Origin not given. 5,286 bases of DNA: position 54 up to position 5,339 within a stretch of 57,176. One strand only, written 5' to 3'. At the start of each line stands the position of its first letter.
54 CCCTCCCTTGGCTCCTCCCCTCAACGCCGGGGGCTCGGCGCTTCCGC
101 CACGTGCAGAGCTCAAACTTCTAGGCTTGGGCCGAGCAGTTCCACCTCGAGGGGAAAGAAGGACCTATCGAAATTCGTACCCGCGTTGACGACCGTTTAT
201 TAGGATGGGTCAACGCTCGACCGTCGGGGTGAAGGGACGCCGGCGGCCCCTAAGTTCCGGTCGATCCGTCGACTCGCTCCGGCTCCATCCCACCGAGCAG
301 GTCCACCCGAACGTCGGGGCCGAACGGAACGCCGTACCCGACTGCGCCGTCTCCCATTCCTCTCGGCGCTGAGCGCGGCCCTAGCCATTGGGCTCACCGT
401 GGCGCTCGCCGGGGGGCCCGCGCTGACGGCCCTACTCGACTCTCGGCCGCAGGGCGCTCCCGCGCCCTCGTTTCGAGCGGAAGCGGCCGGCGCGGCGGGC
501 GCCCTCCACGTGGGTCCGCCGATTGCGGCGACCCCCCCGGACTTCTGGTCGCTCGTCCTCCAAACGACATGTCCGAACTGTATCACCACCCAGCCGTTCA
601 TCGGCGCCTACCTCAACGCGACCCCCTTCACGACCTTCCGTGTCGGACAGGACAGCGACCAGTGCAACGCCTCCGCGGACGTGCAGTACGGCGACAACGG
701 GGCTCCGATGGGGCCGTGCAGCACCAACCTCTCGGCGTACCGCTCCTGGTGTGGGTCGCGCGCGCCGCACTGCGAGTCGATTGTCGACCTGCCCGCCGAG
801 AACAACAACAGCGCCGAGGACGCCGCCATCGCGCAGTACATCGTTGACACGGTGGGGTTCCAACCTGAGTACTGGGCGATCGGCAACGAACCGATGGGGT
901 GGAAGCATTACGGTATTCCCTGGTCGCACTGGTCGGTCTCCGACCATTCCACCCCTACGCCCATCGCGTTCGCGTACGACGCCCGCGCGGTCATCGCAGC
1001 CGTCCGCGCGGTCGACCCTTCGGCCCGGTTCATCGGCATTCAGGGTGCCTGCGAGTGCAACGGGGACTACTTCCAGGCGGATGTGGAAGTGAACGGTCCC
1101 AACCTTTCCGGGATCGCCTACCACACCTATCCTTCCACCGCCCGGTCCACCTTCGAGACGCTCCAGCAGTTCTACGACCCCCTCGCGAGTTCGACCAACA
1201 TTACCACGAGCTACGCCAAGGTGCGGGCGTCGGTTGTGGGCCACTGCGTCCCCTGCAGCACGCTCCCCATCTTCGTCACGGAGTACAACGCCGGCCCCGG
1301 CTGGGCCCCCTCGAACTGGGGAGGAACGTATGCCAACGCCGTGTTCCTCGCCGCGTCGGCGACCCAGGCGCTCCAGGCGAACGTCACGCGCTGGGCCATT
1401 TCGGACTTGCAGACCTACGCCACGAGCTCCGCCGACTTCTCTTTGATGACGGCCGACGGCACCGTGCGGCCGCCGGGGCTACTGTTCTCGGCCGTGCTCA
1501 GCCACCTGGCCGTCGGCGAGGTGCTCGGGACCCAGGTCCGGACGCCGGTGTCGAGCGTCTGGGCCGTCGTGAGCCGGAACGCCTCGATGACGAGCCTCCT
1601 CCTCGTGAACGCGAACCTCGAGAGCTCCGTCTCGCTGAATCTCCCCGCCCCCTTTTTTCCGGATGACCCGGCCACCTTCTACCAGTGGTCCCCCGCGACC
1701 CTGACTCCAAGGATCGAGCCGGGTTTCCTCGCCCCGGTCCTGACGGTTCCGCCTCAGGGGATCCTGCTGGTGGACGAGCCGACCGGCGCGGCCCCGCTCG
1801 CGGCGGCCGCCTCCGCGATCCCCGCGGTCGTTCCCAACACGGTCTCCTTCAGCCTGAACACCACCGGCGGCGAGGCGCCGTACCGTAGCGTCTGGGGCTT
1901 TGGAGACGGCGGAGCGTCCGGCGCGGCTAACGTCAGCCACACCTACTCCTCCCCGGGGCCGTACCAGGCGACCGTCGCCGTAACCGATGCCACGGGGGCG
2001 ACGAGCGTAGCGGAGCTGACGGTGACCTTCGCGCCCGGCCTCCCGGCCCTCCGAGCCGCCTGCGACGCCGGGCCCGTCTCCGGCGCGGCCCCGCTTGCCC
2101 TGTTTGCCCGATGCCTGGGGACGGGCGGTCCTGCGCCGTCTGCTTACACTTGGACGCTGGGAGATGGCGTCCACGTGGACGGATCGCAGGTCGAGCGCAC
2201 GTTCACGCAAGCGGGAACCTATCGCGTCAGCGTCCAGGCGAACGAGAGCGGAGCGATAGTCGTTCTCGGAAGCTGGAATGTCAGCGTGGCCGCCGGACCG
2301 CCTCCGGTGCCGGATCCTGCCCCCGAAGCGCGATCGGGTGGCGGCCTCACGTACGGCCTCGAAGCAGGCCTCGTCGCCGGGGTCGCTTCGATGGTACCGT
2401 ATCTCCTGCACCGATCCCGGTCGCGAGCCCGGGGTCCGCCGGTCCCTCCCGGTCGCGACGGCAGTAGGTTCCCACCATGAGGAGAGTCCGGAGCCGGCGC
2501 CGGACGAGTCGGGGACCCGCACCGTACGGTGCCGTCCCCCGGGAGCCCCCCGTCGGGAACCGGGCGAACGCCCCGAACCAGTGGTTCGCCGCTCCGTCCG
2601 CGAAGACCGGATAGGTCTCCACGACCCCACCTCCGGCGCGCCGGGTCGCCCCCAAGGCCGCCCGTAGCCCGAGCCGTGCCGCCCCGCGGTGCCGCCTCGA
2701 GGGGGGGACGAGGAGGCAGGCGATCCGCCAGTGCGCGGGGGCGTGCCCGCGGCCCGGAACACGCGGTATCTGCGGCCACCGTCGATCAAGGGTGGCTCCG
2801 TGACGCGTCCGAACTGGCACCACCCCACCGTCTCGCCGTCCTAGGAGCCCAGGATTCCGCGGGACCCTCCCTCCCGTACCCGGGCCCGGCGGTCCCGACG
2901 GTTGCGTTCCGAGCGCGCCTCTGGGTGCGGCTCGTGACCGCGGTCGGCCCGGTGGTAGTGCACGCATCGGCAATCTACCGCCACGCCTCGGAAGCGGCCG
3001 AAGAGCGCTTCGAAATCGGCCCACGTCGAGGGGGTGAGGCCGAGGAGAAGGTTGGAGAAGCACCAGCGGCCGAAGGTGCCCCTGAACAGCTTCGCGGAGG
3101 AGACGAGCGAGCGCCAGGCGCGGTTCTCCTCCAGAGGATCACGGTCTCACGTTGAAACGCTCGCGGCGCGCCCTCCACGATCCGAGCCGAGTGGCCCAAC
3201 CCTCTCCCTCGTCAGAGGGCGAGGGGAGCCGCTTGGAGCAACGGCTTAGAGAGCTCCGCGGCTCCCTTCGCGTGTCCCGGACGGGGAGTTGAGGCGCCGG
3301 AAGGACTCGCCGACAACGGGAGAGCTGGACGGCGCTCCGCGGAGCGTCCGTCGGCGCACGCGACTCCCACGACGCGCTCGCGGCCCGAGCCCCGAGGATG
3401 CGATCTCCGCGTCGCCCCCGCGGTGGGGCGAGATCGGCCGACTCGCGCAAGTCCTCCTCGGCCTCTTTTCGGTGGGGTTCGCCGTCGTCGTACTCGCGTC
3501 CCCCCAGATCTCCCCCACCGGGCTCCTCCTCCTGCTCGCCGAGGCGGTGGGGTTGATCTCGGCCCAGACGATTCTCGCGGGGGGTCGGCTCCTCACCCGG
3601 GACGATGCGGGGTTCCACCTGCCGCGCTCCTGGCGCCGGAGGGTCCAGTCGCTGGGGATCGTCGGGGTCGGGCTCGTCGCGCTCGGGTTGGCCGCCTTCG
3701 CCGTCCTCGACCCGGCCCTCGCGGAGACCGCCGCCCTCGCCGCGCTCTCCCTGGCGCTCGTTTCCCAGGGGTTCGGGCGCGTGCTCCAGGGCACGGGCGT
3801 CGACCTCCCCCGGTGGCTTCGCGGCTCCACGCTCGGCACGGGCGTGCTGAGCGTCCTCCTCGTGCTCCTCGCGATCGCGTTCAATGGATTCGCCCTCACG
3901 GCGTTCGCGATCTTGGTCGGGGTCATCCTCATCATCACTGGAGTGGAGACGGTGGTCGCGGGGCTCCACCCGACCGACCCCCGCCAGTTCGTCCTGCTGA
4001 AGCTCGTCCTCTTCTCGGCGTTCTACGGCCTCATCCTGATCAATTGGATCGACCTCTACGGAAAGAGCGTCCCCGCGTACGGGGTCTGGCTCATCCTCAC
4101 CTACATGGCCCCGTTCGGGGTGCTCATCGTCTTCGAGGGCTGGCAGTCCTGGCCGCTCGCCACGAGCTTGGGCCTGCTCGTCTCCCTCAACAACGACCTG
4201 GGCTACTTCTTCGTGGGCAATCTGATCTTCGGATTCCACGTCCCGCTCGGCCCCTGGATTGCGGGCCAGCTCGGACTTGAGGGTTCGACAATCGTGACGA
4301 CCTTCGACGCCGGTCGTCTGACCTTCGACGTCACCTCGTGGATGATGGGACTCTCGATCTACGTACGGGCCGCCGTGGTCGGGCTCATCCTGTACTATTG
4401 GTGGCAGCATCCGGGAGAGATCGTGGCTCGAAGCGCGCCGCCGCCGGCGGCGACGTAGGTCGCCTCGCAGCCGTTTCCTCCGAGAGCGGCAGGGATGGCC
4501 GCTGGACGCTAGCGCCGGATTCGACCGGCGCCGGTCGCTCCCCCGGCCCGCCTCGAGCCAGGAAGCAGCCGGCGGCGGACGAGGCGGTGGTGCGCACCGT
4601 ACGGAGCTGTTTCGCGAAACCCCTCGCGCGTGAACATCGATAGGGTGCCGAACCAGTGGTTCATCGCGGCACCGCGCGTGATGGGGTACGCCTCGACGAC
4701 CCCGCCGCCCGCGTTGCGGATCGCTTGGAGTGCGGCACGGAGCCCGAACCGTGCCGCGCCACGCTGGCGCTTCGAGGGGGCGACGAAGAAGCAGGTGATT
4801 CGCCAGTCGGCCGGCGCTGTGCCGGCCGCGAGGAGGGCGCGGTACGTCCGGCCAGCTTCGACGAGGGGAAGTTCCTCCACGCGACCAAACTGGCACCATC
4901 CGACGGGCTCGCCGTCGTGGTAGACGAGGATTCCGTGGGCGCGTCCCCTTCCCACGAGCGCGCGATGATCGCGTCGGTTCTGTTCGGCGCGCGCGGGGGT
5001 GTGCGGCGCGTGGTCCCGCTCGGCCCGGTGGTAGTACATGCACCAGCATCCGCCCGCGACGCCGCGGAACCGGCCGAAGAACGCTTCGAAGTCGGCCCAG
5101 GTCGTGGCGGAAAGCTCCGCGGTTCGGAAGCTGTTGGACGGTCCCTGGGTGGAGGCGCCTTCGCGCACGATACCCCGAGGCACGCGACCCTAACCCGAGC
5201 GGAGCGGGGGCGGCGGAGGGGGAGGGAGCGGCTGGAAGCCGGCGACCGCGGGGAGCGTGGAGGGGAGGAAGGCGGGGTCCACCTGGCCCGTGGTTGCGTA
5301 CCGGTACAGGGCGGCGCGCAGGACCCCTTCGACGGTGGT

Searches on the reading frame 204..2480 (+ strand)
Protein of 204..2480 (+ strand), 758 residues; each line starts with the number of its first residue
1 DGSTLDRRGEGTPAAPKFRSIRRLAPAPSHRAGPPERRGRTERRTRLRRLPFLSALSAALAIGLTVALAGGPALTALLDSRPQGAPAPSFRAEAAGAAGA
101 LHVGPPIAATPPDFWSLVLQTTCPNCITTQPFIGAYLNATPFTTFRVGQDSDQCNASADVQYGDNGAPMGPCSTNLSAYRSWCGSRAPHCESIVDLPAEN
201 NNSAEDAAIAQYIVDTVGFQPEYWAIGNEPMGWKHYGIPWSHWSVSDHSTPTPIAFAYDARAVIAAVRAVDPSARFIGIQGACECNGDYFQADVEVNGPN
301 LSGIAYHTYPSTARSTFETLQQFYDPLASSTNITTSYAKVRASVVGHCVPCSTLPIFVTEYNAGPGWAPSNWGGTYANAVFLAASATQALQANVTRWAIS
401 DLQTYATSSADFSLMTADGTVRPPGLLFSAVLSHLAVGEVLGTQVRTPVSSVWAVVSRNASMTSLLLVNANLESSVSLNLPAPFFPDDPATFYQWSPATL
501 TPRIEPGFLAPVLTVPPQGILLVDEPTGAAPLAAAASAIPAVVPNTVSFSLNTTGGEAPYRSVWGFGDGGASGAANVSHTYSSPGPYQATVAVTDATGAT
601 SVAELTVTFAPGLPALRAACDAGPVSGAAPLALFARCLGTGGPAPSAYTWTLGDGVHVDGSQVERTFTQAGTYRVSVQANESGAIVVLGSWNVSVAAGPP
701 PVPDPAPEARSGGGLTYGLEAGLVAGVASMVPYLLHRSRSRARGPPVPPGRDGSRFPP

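Call 60: search_protein_families(library=pfam, proteins=[window:204-2480:+], max_evalue=0.0001)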
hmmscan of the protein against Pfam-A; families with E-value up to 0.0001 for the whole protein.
window:204-2480:+ (758 aa): 2 families
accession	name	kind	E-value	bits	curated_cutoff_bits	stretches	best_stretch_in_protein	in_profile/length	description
PF18911.6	PKD_4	-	1.1e-23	83.5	27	2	530-608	3-84/85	PKD domain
PF00801.26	PKD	-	1.6e-14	54.1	23.5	2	535-601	5-73/80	PKD domain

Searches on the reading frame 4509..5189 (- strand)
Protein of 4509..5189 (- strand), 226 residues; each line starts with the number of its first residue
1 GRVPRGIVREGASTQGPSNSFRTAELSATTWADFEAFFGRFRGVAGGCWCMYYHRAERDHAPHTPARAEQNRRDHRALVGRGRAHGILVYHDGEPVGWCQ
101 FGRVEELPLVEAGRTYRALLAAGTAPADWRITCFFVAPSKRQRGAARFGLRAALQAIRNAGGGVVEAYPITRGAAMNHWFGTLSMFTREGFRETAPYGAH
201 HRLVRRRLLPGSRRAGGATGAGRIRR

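Call 61: search_protein_families(library=pfam, proteins=[window:4509-5189:-], max_evalue=0.0001)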
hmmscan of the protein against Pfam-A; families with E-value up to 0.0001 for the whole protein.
window:4509-5189:- (226 aa): 1 family
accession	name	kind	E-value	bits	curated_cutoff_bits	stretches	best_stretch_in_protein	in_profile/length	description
PF00583.31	Acetyltransf_1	-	1.2e-06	29.2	20.7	1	66-164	15-95/116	Acetyltransferase (GNAT) family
